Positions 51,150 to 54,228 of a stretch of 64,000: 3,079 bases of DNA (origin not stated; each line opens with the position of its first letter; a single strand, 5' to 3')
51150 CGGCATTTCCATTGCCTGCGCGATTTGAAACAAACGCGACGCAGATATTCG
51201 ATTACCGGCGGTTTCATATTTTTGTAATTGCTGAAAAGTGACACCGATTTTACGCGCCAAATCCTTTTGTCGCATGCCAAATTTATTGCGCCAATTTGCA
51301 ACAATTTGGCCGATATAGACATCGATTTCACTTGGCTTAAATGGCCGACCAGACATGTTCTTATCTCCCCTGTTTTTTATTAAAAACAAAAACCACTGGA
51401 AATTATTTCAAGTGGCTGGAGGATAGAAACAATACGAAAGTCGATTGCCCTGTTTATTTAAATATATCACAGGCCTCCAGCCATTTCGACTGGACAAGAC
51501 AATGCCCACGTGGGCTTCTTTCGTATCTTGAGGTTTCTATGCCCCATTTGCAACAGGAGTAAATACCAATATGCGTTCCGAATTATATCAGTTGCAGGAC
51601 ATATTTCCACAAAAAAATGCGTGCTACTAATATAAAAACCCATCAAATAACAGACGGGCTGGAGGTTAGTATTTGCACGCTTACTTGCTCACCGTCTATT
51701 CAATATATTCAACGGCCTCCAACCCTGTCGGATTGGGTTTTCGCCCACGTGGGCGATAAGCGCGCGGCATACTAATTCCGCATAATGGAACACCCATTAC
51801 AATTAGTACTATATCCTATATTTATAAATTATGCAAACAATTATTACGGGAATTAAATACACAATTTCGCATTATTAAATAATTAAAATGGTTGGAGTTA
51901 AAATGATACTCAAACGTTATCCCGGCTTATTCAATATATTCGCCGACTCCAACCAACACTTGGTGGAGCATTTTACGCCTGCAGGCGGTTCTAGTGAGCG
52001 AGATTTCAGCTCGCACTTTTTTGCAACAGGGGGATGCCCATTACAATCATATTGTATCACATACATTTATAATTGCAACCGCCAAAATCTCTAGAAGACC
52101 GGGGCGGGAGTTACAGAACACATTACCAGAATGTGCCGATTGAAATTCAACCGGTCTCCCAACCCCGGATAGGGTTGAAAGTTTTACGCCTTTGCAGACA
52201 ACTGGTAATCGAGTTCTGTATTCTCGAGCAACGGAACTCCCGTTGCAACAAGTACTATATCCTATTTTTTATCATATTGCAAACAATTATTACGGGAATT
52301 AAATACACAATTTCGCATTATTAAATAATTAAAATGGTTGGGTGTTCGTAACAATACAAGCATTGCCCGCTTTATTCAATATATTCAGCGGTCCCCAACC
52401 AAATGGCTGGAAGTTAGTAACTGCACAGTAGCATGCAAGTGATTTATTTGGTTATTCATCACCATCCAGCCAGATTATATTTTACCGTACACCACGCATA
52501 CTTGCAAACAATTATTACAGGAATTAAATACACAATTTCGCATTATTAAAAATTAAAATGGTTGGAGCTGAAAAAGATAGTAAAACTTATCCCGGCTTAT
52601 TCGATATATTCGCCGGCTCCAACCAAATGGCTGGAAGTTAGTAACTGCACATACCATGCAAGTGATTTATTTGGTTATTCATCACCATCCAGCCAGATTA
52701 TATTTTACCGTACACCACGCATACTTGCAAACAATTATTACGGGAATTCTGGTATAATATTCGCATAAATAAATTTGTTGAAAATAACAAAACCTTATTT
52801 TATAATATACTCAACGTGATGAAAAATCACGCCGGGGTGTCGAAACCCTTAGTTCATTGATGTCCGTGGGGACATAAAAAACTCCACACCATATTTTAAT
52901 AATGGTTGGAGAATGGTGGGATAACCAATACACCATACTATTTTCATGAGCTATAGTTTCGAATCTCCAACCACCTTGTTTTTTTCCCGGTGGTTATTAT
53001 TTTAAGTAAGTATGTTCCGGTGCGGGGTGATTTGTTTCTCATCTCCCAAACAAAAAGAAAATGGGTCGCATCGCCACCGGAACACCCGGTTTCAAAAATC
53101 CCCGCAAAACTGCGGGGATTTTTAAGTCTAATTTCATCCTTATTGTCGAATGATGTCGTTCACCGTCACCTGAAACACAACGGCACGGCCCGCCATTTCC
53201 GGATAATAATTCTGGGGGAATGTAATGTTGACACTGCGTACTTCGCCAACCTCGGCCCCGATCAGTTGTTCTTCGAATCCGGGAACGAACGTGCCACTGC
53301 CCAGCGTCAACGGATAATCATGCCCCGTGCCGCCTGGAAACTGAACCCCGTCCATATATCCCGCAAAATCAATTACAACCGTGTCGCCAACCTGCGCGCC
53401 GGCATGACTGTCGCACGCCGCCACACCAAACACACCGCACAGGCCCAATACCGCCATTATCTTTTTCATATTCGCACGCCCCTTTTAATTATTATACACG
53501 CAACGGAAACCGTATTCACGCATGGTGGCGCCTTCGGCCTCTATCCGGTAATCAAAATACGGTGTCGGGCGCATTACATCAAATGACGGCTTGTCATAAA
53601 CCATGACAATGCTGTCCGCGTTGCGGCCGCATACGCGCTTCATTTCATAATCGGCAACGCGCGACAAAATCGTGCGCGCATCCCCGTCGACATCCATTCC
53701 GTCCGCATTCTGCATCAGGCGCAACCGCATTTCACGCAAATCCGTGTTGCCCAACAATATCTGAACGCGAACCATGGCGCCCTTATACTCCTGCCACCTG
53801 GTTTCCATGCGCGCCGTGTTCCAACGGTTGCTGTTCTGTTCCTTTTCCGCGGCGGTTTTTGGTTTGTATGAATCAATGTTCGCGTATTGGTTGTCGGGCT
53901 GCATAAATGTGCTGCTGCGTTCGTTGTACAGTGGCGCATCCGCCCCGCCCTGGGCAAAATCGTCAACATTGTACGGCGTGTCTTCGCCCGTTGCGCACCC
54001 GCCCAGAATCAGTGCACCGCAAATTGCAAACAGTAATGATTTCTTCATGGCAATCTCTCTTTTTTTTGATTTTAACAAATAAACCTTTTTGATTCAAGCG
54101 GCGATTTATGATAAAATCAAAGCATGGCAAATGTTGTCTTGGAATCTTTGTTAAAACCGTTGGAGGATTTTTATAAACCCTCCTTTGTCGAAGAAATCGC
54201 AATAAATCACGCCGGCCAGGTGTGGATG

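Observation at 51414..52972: ORF-free 1.6-kb array of nine 65-70-nt stem-closed modules with covarying stems and a conserved AU-rich loop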

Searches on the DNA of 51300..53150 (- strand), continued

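Call 50: search_with_rna_model(model_id=R1, sources=[L071, L072, L073, L074, L075, L076, L077, L078, L079, L080, L081, L082, L083, L084, L085, L086, L087, L088, L089, L090, L091, L092, L093, L094, L095, L096, L097, L098, L099, L100, L101, L102, L103, L104, L105, L106, L107, L108, L109, L110, L111, L112, L113, L114, L115, L116, L117, L118, L119, L120, L121, L122, L123, L124, L125, L126, L127, L128, L129, L130], max_evalue=0.001, make_alignment=true)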
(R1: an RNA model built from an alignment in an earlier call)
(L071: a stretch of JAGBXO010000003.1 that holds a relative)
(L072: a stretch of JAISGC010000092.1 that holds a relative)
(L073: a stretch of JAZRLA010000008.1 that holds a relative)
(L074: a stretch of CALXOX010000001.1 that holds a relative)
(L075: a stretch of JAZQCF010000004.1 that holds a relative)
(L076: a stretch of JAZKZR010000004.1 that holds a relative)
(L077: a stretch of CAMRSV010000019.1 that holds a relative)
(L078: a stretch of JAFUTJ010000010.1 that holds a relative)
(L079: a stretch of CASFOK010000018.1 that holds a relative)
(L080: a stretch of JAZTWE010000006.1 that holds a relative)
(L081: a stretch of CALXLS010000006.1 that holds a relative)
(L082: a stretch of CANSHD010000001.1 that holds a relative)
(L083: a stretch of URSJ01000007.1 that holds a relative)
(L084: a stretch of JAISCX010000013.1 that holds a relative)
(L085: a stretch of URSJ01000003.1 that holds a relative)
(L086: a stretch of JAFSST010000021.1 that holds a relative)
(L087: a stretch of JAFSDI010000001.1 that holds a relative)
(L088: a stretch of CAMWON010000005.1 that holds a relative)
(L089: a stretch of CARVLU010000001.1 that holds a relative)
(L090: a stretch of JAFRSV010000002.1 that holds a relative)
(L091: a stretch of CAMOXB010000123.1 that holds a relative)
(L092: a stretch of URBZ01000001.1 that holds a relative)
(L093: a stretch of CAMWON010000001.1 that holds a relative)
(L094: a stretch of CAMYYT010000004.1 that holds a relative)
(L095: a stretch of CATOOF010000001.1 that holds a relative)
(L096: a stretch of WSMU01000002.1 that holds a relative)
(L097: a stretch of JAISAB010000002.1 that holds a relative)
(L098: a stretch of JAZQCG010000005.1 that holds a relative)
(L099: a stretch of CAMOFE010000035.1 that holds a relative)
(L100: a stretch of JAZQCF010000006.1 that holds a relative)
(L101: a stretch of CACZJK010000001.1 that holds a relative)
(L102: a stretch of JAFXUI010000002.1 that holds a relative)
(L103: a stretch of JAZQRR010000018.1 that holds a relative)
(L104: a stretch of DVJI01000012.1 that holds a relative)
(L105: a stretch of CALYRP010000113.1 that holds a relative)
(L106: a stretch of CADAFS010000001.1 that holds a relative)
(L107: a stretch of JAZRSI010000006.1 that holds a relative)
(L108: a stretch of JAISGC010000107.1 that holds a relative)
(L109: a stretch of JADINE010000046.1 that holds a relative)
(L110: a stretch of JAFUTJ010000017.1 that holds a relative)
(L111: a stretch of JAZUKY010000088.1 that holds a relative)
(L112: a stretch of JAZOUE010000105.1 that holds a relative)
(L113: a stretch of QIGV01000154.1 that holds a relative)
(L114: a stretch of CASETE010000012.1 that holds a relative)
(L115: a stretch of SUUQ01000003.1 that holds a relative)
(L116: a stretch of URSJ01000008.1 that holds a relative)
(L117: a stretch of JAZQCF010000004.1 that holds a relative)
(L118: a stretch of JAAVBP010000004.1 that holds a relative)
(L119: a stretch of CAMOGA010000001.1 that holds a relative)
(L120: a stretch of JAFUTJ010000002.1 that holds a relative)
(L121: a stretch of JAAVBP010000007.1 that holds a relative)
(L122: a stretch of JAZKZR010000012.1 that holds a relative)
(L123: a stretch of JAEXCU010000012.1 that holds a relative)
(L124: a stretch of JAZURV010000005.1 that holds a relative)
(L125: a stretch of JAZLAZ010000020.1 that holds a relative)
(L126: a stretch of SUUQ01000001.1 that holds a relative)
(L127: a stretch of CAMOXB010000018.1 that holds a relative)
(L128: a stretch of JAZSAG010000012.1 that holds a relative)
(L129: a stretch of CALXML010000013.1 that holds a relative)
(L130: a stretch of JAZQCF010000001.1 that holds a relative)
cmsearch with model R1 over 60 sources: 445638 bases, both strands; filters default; matches with E-value up to 0.001: 69.
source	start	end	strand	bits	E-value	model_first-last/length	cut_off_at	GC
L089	6911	6977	-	74.8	5.4e-16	1-68/68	no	0.42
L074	373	441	-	73.4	1.2e-15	1-68/68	no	0.38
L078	443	508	+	72.8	1.8e-15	1-68/68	no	0.39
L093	1704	1769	+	71.9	3e-15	1-68/68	no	0.39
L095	654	718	-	70.9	5.6e-15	1-68/68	no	0.42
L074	5452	5515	-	70.6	6.7e-15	1-68/68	no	0.42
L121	4599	4663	+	70.1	8.9e-15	1-68/68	no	0.4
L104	2882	2945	-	70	9.3e-15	1-68/68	no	0.44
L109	997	1060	-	70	9.3e-15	1-68/68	no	0.44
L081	6643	6711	+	68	3.2e-14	1-68/68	no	0.39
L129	5228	5292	+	67.7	3.8e-14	1-68/68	no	0.4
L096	5112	5177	-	67.4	4.4e-14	1-68/68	no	0.41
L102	5600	5666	+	67.3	4.7e-14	1-68/68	no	0.37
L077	5900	5966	-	66.8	6.2e-14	1-68/68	no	0.43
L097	5458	5525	-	64.5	2.5e-13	1-68/68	no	0.47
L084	1655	1718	+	64.3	2.7e-13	1-68/68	no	0.41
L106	1545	1610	-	64.3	2.7e-13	1-68/68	no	0.45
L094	1513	1580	+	63.7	3.9e-13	1-68/68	no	0.38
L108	5231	5298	+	63.5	4.4e-13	1-68/68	no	0.43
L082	813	880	+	63.5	4.5e-13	1-68/68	no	0.4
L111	2902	2967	-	63.5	4.5e-13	1-68/68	no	0.42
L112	795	861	+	63.2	5.5e-13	1-68/68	no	0.36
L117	820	888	-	62.6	7.4e-13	1-68/68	no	0.39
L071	5937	6002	-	62.5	8.2e-13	1-68/68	no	0.42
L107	7754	7819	+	62.4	8.6e-13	1-68/68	no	0.45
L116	7897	7963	+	62.1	1e-12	1-68/68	no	0.43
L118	2866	2928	-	62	1.1e-12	1-68/68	no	0.43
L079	2980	3045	-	61.9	1.1e-12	1-68/68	no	0.42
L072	5299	5366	-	61.9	1.1e-12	1-68/68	no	0.46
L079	2806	2871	-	61.8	1.2e-12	1-68/68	no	0.42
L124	69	136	-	61.2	1.7e-12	1-68/68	no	0.41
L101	7705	7771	-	60.9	2.1e-12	1-68/68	no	0.39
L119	3657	3723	-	60.2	3.2e-12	1-68/68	no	0.37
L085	2241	2307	-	60.1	3.4e-12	1-68/68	no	0.4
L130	5127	5194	-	59.8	4e-12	1-68/68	no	0.43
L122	1785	1852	-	59.3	5.5e-12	1-68/68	no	0.43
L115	7273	7343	-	59.1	6.1e-12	1-68/68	no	0.41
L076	269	342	-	58.9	6.6e-12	1-68/68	no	0.43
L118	2362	2433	-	58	1.2e-11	1-68/68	no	0.43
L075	3418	3487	-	57.2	1.9e-11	1-68/68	no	0.43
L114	5928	5997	+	56.9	2.2e-11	1-68/68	no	0.46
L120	1227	1296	-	56.9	2.3e-11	1-68/68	no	0.43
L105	2263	2330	-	56.8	2.3e-11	1-68/68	no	0.43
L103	757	820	+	56.7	2.5e-11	1-68/68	no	0.38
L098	1503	1568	-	56.5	2.8e-11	1-68/68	no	0.39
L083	2399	2463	-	56.4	3.1e-11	1-68/68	no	0.4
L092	4464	4533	-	56.3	3.2e-11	1-68/68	no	0.41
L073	2564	2630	-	56.1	3.5e-11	1-68/68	no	0.43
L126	7500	7568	-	55.1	6.7e-11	1-68/68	no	0.46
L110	5910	5979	+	54.5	9.1e-11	1-68/68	no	0.41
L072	4078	4144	-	54.5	9.4e-11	1-68/68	no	0.43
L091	5622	5690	+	54.5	9.5e-11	1-68/68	no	0.41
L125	177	242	+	54.2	1.1e-10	1-68/68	no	0.41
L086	2431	2498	-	53.7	1.5e-10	1-68/68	no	0.41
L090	66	137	+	53.6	1.6e-10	1-68/68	no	0.43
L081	3400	3463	-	53.4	1.8e-10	1-68/68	no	0.38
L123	4452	4518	+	53.3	1.9e-10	1-68/68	no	0.48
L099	1858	1922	+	53.2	2e-10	1-68/68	no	0.4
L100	6211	6279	-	52.8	2.6e-10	1-68/68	no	0.46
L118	2585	2656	-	52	4e-10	1-68/68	no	0.35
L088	5310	5374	-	51.9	4.4e-10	1-68/68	no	0.43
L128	2534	2598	-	51.5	5.6e-10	1-68/68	no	0.4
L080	5462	5530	+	50.4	1e-09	1-68/68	no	0.45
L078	5935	6006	+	50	1.4e-09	1-68/68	no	0.38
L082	1078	1147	+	47.5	5.8e-09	1-68/68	no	0.47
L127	7419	7483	+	44.7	3.1e-08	1-68/68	no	0.38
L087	3742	3808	+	40.1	4.7e-07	1-68/68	no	0.42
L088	273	353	+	39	9.1e-07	1-68/68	no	0.44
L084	1746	1812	+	32.1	5.3e-05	1-68/68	no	0.52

Alignment A3: 69 matches aligned to the model, 121 columns, each read 5' to 3' on its own strand. Consensus structure (alignment columns), stored with it:
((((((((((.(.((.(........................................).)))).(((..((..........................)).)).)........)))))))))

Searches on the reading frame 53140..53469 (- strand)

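Call 10: search_protein_families(library=pfam, proteins=[window:53140-53469:-])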
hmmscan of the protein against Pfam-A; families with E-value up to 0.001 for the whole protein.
window:53140-53469:- (109 aa): 1 family
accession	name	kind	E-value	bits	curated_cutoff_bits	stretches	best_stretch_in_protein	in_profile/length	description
PF00254.34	FKBP_C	-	1.4e-14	54.6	21.1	1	25-103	5-93/94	FKBP-type peptidyl-prolyl cis-trans isomerase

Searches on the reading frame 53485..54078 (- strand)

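Call 10: search_protein_families(library=pfam, proteins=[window:53485-54078:-])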
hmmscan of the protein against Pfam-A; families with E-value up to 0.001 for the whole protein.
window:53485-54078:- (197 aa): 0 families

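Call 84: search_protein_families(library=pfam, max_evalue=0.1, proteins=[window:53485-54078:-])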
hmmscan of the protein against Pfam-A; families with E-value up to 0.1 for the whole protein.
window:53485-54078:- (197 aa): 1 family
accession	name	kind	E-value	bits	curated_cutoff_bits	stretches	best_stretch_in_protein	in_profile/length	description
PF20101.4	DUF6491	-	0.057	13.9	27.5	0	11-73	1-55/138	Family of unknown function (DUF6491)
